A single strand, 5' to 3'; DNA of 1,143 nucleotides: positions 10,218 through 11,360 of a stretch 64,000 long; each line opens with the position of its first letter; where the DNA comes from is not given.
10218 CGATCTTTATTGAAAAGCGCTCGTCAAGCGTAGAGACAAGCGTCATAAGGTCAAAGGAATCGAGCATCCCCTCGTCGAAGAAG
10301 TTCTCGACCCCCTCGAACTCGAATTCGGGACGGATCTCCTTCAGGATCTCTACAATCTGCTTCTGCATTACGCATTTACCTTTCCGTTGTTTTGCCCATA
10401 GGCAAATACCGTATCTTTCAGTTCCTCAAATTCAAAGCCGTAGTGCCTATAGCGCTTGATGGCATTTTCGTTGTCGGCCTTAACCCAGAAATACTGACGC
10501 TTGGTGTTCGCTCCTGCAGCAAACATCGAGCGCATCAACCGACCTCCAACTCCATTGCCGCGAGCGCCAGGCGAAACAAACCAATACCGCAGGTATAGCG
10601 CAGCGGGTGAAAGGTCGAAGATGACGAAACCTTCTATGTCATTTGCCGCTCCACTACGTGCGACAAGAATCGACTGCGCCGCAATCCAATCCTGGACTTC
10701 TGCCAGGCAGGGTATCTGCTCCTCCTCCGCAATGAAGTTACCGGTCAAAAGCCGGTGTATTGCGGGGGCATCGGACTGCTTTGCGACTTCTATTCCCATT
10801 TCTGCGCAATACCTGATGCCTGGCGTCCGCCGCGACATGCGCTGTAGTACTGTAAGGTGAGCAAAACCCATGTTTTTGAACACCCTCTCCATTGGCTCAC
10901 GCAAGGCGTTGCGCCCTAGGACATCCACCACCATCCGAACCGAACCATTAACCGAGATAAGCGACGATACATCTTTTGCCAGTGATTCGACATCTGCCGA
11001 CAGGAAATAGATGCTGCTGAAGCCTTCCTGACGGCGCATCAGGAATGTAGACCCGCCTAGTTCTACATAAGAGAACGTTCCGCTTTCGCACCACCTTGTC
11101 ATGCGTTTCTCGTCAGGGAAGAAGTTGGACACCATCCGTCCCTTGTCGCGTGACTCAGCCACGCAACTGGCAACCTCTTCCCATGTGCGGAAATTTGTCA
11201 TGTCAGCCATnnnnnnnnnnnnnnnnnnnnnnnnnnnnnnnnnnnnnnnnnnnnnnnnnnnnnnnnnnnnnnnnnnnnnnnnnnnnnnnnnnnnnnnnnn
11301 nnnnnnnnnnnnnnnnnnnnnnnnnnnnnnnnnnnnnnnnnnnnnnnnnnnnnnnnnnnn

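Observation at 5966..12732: Acyl-chain synthesis module (AMP-ligase, 3 ACPs, 2 KAS III, 2 SDRs, GNAT) embedded in a glycan locus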

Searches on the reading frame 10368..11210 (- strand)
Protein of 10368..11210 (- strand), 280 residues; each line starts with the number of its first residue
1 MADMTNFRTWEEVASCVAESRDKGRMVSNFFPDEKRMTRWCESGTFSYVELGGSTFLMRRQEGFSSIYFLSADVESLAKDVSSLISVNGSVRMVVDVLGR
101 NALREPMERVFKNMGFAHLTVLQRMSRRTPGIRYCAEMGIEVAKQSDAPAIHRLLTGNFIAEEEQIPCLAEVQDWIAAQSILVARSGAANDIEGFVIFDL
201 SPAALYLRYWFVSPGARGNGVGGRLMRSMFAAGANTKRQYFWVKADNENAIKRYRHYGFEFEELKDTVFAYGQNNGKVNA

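Call 3: search_protein_families(library=pfam, proteins=[window:10368-11210:-], max_evalue=0.01)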
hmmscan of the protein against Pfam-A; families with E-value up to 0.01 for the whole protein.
window:10368-11210:- (280 aa): 4 families
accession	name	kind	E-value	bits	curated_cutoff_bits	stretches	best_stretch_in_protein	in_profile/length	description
PF00583.31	Acetyltransf_1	-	3.1e-09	37.6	20.7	1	151-259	4-116/116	Acetyltransferase (GNAT) family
PF13508.13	Acetyltransf_7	-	7.2e-09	36.3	27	1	180-260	4-83/84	Acetyltransferase (GNAT) domain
PF13673.13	Acetyltransf_10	-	1.4e-05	25.5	23.6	1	206-261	53-109/128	Acetyltransferase (GNAT) domain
PF08445.16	FR47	-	0.00035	20.9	22.1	0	212-261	29-79/86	FR47-like protein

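Call 8: search_protein_families(library=ncbifam, proteins=[window:10368-11210:-], max_evalue=0.001)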
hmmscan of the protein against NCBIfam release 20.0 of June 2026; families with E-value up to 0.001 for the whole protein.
window:10368-11210:- (280 aa): 2 families
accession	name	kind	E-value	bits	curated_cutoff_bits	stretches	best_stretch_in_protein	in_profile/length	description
NF000487.1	stat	exception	6.3e-06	25.8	420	1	181-271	79-173/189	streptothricin N-acetyltransferase STAT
TIGR01575.1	rimI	equivalog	1.1e-05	25.6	86.4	1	191-266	42-119/132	ribosomal protein S18-alanine N-acetyltransferase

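Call 10: find_homologous_proteins(query=window:10368-11210:-, max_evalue=0.001)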
Query window:10368-11210:- (280 aa): 219 proteins with E <= 0.001 among 1209 candidates; the best 120 are listed.
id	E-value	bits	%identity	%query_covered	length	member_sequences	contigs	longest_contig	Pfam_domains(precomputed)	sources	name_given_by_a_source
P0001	2.5e-185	632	100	100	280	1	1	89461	PF13508.14,PF00583.32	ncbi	-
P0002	1.5e-149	515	82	100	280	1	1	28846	PF13508.14,PF00583.32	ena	-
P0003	1.6e-146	505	83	97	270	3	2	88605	PF13673.14,PF13508.14,PF00583.32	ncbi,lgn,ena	-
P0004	1.9e-146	505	81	98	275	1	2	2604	PF13508.14,PF00583.32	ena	-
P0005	1.3e-144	499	80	100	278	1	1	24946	PF13673.14,PF13508.14,PF00583.32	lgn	-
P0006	2.2e-142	491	79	99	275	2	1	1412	PF13673.14,PF13508.14,PF00583.32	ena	-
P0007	7.3e-140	483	80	96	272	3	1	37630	PF13673.14,PF13508.14,PF00583.32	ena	-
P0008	5.3e-136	470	77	99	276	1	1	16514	PF13508.14,PF00583.32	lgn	-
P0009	2.4e-128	445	72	99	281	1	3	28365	PF13673.14,PF13508.14,PF00583.32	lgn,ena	-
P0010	1.2e-126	440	71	99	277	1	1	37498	PF13673.14,PF13508.14,PF00583.32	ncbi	-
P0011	8.7e-124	430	70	100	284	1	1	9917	PF13508.14,PF00583.32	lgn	-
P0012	2.1e-123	429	70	97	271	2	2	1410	PF13508.14,PF00583.32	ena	-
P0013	2.5e-123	429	70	100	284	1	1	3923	PF13508.14,PF00583.32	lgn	-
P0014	5.3e-123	428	70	96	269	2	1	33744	PF13673.14,PF13508.14,PF00583.32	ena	-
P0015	7.3e-123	427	70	99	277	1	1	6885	PF13508.14,PF00583.32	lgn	-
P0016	5.4e-122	425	71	99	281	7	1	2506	PF13508.14,PF00583.32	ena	-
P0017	6.8e-122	424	70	99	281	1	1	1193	PF13673.14,PF13508.14,PF00583.32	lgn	-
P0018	8.3e-122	424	70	99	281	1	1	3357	PF13508.14,PF00583.32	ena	-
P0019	5.6e-121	421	71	96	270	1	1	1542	PF13508.14,PF00583.32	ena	-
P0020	9.4e-120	417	68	99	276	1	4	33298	PF13508.14,PF00583.32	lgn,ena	-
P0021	1.2e-119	417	69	99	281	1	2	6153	PF13508.14,PF00583.32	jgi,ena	-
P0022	2.2e-119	416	71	94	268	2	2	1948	PF13508.14,PF00583.32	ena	-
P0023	2.4e-119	416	69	96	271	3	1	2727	PF13508.14,PF00583.32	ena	-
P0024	2.8e-118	412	70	96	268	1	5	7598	PF13673.14,PF13508.14,PF00583.32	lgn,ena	-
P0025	3.3e-118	412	70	95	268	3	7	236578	PF13508.14,PF00583.32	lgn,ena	-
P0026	7.2e-118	411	69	95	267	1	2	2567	PF13508.14,PF00583.32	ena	-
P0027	9.5e-117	407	69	96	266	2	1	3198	PF13508.14,PF00583.32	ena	-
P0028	2.8e-116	406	67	100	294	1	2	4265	PF13508.14,PF00583.32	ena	-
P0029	2.9e-116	406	68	97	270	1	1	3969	PF13508.14,PF00583.32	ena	-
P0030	3.5e-116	405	66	96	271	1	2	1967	PF13508.14,PF00583.32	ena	-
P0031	5.2e-116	405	70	96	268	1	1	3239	PF13508.14,PF00583.32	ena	-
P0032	7.9e-116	404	71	94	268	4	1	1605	PF13508.14,PF00583.32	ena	-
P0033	8.4e-116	404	67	96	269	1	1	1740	PF13508.14,PF00583.32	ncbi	-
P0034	1.4e-115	403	68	96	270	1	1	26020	PF13508.14,PF00583.32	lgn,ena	-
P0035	2.3e-115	403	67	95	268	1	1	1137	PF13673.14,PF13508.14,PF00583.32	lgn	-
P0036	2.6e-115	403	69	96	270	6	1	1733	PF13508.14,PF00583.32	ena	-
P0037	5.1e-115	402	67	97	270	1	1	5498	PF13508.14,PF00583.32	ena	-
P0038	1.9e-114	400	69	94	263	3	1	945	PF13508.14,PF00583.32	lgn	-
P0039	5.4e-113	395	68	96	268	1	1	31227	PF13508.14,PF00583.32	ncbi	-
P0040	2.3e-111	390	65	95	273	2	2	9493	PF13508.14,PF00583.32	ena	-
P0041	5.2e-109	382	65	97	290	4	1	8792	PF13508.14,PF00583.32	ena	-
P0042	3.9e-107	376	62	97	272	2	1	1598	PF13508.14,PF00583.32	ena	-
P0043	5.2e-105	369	61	98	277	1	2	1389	PF13673.14,PF13508.14,PF00583.32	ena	-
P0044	8.4e-104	365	61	98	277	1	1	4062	PF13673.14,PF13508.14,PF00583.32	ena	-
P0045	5.7e-93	329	57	96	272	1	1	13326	PF13673.14,PF13508.14,PF00583.32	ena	-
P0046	1.1e-92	328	56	96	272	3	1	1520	PF13673.14,PF13508.14,PF00583.32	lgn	-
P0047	3.1e-92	327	55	96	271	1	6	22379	PF13508.14,PF00583.32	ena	-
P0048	1.4e-91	325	54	96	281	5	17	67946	PF13673.14,PF13508.14,PF00583.32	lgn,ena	-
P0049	6.2e-91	323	55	94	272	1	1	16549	PF13508.14,PF00583.32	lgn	-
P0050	1.4e-90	322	54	96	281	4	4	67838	PF13673.14,PF13508.14,PF00583.32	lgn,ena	-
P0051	1.6e-90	321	54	95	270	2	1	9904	PF13673.14,PF13508.14,PF00583.32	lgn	-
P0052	1.8e-90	321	54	96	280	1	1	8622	PF13673.14,PF13508.14,PF00583.32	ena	-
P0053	1.9e-90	321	54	96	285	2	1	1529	PF13673.14,PF13508.14,PF00583.32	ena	-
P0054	2.0e-90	321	55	96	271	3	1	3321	PF13673.14,PF13508.14,PF00583.32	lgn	-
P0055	2.0e-90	321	55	94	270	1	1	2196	PF13673.14,PF13508.14,PF00583.32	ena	-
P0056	2.9e-90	321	54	96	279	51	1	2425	PF13673.14,PF13508.14,PF00583.32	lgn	-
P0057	5.2e-90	320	54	96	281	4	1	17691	PF13673.14,PF13508.14,PF00583.32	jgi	jgi:GNAT superfamily N-acetyltransferase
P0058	9.4e-90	319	53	95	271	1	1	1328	PF13508.14,PF00583.32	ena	-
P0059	1.1e-89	319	54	95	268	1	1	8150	PF13673.14,PF13508.14,PF00583.32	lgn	-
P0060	1.2e-89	318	53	95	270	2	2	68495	PF13508.14,PF00583.32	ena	-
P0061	1.6e-89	318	54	95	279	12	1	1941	PF13508.14,PF00583.32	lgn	-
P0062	2.2e-89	318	53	96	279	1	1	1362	PF13673.14,PF13508.14,PF00583.32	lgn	-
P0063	2.6e-89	317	52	93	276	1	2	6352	PF13673.14,PF13508.14,PF00583.32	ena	-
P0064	5.7e-89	316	54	95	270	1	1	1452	PF13673.14,PF13508.14,PF00583.32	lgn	-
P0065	8.5e-89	316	54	96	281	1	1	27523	PF13508.14,PF00583.32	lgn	-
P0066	1.0e-88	315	54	96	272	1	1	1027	PF13508.14,PF00583.32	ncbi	-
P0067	1.7e-88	315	53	93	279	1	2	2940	PF13673.14,PF13508.14,PF00583.32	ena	-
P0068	2.2e-88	314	54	93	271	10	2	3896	PF13673.14,PF13508.14,PF00583.32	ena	-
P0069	3.4e-88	314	53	95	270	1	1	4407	PF13508.14,PF00583.32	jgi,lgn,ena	-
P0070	5.4e-88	313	52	96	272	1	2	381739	PF13673.14,PF13508.14,PF00583.32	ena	-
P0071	7.9e-88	313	54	94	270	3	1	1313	PF13673.14,PF13508.14,PF00583.32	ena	-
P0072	8.1e-88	312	53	95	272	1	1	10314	PF13673.14,PF13508.14,PF00583.32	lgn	-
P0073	8.3e-88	312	53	96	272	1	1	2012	PF13673.14,PF13508.14,PF00583.32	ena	-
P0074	1.4e-87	312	53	95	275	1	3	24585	PF13508.14,PF00583.32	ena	-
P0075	4.1e-87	310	52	94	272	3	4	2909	PF13673.14,PF13508.14,PF00583.32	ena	-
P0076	5.6e-87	310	54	95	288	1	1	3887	PF13508.14,PF00583.32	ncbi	-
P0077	7.8e-87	309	54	96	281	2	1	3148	PF13508.14,PF00583.32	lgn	-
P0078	1.5e-86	308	54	93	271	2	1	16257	PF13508.14,PF00583.32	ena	-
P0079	1.8e-86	308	52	96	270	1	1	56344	PF13508.14,PF00583.32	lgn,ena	-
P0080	2.4e-86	308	52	94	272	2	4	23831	PF13508.14,PF00583.32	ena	-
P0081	2.5e-86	308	53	95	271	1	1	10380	PF13508.14,PF00583.32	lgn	-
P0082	4.0e-86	307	53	94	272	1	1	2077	PF13673.14,PF13508.14,PF00583.32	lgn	-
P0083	4.2e-86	307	53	94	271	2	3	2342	PF13673.14,PF13508.14,PF00583.32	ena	-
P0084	4.7e-86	307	54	95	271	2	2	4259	PF13673.14,PF13508.14,PF00583.32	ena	-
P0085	6.9e-86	306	52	95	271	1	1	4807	PF13673.14,PF13508.14,PF00583.32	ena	-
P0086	7.4e-86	306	53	93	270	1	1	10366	PF13673.14,PF13508.14,PF00583.32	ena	-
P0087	7.5e-86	306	53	95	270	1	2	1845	PF13673.14,PF13508.14,PF00583.32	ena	-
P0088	7.9e-86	306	53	95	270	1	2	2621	PF13508.14,PF00583.32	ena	-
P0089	1.1e-85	306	53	94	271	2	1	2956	PF13673.14,PF13508.14,PF00583.32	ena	-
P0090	1.4e-85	305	51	95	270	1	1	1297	PF13673.14,PF13508.14,PF00583.32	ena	-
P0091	2.1e-85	305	52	95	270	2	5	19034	PF13508.14,PF00583.32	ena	-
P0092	2.8e-85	304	52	95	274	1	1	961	PF13673.14,PF13508.14,PF00583.32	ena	-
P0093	4.2e-85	304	52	95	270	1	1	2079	PF13508.14,PF00583.32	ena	-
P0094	1.7e-84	302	54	96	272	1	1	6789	PF13508.14,PF00583.32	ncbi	-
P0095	1.9e-84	301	52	95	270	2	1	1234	PF13673.14,PF13508.14,PF00583.32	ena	-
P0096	3.0e-84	301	52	95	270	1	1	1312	PF13673.14,PF13508.14,PF00583.32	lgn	-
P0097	3.8e-84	300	52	95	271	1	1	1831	PF13673.14,PF13508.14,PF00583.32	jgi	-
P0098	4.2e-84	300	52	95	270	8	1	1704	PF13673.14,PF13508.14,PF00583.32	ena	-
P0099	5.3e-84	300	50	95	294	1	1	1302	PF13673.14,PF13508.14,PF00583.32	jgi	jgi:GNAT superfamily N-acetyltransferase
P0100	6.0e-84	300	49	93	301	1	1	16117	PF13673.14,PF13508.14,PF00583.32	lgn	-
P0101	6.9e-84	300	52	94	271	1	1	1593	PF13508.14,PF00583.32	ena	-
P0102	7.7e-84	299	51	95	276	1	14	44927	PF13508.14,PF00583.32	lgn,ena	-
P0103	1.6e-83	298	50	95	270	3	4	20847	PF13673.14,PF13508.14,PF00583.32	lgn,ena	-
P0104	1.7e-83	298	52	95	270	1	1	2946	PF13508.14,PF00583.32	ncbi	-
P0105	3.2e-83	297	52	95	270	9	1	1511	PF13508.14,PF00583.32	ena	-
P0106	3.5e-83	297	48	96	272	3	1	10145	PF13673.14,PF13508.14,PF00583.32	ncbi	-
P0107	4.1e-83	297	51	94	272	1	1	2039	PF13673.14,PF13508.14,PF00583.32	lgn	-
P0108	7.1e-83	296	52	95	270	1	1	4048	PF13508.14,PF00583.32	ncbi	-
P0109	8.0e-83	296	51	95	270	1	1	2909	PF13673.14,PF13508.14,PF00583.32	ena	-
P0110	4.6e-82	294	50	93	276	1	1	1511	PF13673.14,PF13508.14,PF00583.32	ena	-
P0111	4.8e-82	294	55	84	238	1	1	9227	PF13673.14,PF13508.14,PF00583.32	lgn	-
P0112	1.3e-81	292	51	94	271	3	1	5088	PF13508.14,PF00583.32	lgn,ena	-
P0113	2.5e-81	291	49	94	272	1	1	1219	PF13673.14,PF13508.14,PF00583.32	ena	-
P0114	4.9e-81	290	51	96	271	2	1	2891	PF13508.14,PF00583.32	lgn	-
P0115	4.6e-80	287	50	95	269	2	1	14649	PF13508.14,PF00583.32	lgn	-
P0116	7.5e-80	286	52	94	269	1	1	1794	PF13508.14,PF00583.32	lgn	-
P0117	7.6e-80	286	51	94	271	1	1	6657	PF13508.14,PF00583.32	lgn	-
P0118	1.2e-79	286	49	95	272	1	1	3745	PF13673.14,PF13508.14,PF00583.32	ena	-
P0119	2.5e-79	285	51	95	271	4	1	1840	PF13673.14,PF13508.14,PF00583.32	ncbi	-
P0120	2.5e-79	285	53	87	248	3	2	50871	PF13673.14,PF13508.14,PF00583.32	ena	-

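Call 11: find_encoding_contigs(protein=P0001, flank=10000, max_places=2)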
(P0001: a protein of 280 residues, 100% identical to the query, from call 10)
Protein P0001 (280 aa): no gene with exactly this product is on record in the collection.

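Call 12: find_encoding_contigs(protein=P0070, flank=10000, max_places=2)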
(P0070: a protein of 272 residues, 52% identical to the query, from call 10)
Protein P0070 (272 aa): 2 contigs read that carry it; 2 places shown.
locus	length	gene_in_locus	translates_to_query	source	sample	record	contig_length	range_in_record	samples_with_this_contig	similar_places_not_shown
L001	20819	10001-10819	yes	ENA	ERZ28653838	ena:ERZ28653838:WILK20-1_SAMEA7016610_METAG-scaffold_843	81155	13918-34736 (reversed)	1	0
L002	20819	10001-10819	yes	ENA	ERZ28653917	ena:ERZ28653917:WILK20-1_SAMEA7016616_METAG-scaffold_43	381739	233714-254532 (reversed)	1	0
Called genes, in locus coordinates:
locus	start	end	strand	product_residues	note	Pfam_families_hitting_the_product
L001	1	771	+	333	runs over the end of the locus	PF04422:FrhB_FdhB_N (faint), PF04432:FrhB_FdhB_C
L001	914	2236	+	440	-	PF13304:AAA_21, PF13175:AAA_15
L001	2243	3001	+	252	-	-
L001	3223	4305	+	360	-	PF00535:Glycos_transf_2, PF13641:Glyco_tranf_2_3 (weak)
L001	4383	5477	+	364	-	PF04230:PS_pyruv_trans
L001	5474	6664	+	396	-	PF13439:Glyco_transf_4, PF20706:GT4-conflict (faint), PF13579:Glyco_trans_4_4 (faint), PF00534:Glycos_transf_1, PF13692:Glyco_trans_1_4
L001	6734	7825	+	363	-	PF01041:DegT_DnrJ_EryC1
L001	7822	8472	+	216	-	PF17836:PglD_N, PF00132:Hexapep (faint)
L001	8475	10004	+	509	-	PF00501:AMP-binding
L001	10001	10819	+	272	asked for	PF00583:Acetyltransf_1, PF13508:Acetyltransf_7, PF13673:Acetyltransf_10 (faint)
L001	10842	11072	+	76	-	PF00550:PP-binding (weak)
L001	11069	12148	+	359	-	PF08545:ACP_syn_III, PF08541:ACP_syn_III_C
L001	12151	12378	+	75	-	-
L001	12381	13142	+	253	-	PF23441:SDR (weak), PF00106:adh_short, PF08659:KR, PF13561:adh_short_C2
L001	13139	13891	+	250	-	PF00106:adh_short, PF08659:KR, PF23441:SDR, PF13561:adh_short_C2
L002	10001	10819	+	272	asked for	PF00583:Acetyltransf_1, PF13508:Acetyltransf_7, PF13673:Acetyltransf_10 (faint)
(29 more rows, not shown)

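Call 13: find_encoding_contigs(protein=P0025, flank=10000, max_places=2)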
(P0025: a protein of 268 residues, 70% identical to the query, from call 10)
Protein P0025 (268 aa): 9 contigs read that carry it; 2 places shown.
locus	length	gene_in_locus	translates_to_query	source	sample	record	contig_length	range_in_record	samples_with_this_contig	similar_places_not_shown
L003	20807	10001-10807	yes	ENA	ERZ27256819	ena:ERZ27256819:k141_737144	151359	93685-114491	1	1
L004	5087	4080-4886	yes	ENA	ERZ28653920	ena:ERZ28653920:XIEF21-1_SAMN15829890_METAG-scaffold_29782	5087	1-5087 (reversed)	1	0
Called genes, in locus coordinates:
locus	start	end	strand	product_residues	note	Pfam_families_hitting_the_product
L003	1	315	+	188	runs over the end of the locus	-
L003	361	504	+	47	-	-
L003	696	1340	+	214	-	PF17836:PglD_N (weak), PF25087:GMPPB_C (weak), PF00132:Hexapep (faint)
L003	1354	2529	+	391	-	PF08545:ACP_syn_III, PF08541:ACP_syn_III_C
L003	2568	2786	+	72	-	-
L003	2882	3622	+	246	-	PF00106:adh_short, PF13561:adh_short_C2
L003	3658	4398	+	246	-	PF00106:adh_short, PF13561:adh_short_C2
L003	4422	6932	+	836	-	PF00037:Fer4, PF12797:Fer4_2 (faint), PF12800:Fer4_4 (faint), PF12838:Fer4_7, PF13187:Fer4_9, PF12837:Fer4_6 (weak), PF04432:FrhB_FdhB_C, PF04230:PS_pyruv_trans, +1 more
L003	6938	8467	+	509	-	PF00501:AMP-binding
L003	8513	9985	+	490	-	PF04326:SLFN_AlbA_2, PF13749:HATPase_c_4, PF08220:HTH_DeoR (faint), PF08279:HTH_11 (weak), PF13545:HTH_Crp_2 (faint)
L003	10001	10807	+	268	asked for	PF00583:Acetyltransf_1, PF13508:Acetyltransf_7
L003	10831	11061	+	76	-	PF00550:PP-binding (weak)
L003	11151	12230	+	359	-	PF08545:ACP_syn_III, PF08541:ACP_syn_III_C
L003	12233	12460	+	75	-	-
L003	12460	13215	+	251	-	PF00106:adh_short, PF08659:KR, PF13561:adh_short_C2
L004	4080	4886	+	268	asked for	PF00583:Acetyltransf_1, PF13508:Acetyltransf_7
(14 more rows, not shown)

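Call 15: find_related_loci(query=A1, collection=genome_contigs, flank=10000)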
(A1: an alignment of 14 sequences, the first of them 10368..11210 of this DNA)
Query A1 (280 aa) in genome_contigs; peptide patterns used: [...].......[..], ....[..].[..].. (x = any residue, [..] = any of these).
92 stretches matched a pattern; 17 encode a relative of the query (tblastn E <= 1e-3); 17 distinct loci.
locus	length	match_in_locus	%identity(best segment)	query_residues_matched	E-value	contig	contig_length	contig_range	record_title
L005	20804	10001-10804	54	4-271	1e-97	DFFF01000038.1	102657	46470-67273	MAG TPA_asm: Verrucomicrobia bacterium UBA3783 UBA3783_contig_1865, whole genome shotgun sequence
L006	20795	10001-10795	38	3-268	8e-56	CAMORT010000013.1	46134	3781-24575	MAG: uncultured Bacteroidales bacterium isolate SRR873608_bin.152_metaWRAP_v1.3_MAG genome assembly, contig: NODE_1715_l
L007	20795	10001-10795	37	4-270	3e-49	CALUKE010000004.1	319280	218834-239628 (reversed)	MAG: uncultured Odoribacter sp. isolate BRZ_DL__bin53 genome assembly, contig: BRZ_DL__NODE_20_length_319280_cov_17.8568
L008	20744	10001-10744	34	26-274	5e-49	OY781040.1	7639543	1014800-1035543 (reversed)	MAG: Prolixibacteraceae bacterium isolate 091523aa-b5b1-465f-b98d-6c4ce120146c genome assembly, chromosome: 1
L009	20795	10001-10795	35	4-268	7e-49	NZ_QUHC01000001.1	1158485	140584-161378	Odoribacter sp. AF15-53 AF15-53.Scaf1, whole genome shotgun sequence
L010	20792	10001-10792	33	4-268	7e-46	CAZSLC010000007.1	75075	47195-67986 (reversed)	MAG TPA_asm: uncultured Muribaculaceae bacterium isolate binchicken_co79_75 genome assembly, contig: NODE_220_length_750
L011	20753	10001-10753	34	26-275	4e-44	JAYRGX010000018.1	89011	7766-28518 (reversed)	MAG: Bacteroides sp. isolate SZ_szas22bin.9 NODE_202_length_89011_cov_4.53427, whole genome shotgun sequence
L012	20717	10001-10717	34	26-268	4e-43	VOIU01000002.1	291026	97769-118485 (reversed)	Bacteroidaceae bacterium HV4-6-C5C NODE_2_length_291026_cov_752.199, whole genome shotgun sequence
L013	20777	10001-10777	30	12-270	1e-42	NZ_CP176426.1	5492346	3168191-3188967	Flavobacterium sp. PS2 chromosome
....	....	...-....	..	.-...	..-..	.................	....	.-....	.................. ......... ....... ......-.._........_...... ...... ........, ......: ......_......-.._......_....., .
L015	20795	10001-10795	34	1-268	2e-39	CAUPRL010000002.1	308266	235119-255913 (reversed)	MAG: uncultured Flavobacterium sp. isolate m19-metabat.11 genome assembly, contig: m19-c12, whole genome shotgun sequenc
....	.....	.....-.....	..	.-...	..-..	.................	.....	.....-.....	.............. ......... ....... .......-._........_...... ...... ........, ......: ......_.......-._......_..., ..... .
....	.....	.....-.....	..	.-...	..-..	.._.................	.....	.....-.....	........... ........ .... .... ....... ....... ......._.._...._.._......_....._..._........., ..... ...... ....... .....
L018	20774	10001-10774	29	11-270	1e-36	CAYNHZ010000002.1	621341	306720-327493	MAG TPA_asm: uncultured Muribaculaceae bacterium isolate SRP192927_co1_184 genome assembly, contig: NODE_3_length_621341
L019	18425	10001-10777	31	12-270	9e-44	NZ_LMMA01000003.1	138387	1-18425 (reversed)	Flavobacterium sp. Leaf82 contig_11, whole genome shotgun sequence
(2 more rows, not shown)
